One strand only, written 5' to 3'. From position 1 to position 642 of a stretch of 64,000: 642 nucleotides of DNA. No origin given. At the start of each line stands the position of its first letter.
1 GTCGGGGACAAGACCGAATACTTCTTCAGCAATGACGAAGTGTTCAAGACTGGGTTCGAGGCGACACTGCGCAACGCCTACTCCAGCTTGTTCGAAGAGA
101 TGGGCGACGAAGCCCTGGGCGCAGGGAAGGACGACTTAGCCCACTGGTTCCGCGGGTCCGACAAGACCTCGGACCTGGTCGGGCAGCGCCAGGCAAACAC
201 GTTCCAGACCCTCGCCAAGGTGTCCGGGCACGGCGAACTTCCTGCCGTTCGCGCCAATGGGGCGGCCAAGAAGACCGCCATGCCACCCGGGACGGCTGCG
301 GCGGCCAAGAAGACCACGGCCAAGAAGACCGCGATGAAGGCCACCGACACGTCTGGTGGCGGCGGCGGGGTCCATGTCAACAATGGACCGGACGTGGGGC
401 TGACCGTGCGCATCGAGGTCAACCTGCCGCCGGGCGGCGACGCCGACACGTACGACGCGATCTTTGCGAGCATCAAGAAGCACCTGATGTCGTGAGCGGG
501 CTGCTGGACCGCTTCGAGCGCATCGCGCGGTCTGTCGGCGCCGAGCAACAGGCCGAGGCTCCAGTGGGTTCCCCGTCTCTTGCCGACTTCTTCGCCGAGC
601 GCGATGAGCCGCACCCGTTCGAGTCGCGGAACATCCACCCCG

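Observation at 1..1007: DUF5343-like ORF coupled to an Ymh/TIGR02391-like R-x4-H protein: candidate HEPN abortive-infection or toxin module on the element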

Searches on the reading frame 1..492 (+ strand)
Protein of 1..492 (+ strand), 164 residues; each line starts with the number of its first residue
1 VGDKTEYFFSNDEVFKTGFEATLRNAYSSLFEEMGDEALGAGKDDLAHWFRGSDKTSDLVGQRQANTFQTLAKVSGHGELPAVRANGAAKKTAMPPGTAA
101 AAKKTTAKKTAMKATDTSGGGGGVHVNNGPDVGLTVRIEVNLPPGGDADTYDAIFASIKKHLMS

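Call 4: search_protein_families(library=pfam, proteins=[window:1-492:+], max_evalue=1)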
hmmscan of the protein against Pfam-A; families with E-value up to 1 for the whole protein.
window:1-492:+ (164 aa): 1 family
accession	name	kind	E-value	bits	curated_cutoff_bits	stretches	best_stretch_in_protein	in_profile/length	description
PF17278.7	DUF5343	-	0.17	12.6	27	1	10-75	67-133/140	Family of unknown function (DUF5343)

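Call 5: search_protein_families(library=ncbifam, proteins=[window:1-492:+], max_evalue=1)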
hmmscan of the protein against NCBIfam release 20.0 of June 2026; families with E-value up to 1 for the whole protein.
window:1-492:+ (164 aa): 0 families

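Call 6: search_protein_families(library=padloc, proteins=[window:1-492:+], max_evalue=1)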
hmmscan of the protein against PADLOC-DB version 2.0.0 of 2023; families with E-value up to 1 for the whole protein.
window:1-492:+ (164 aa): 2 families
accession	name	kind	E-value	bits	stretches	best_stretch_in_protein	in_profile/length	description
PDLC04589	PDC-M34A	-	1.4e-13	49.7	1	20-163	82-208/208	-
PDLC04588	PDC-M34A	-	6.9e-07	27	1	19-163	135-259/260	-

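Call 7: search_protein_families(library=phrogs, proteins=[window:1-492:+], max_evalue=1)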
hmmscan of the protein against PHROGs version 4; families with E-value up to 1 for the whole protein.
window:1-492:+ (164 aa): 0 families
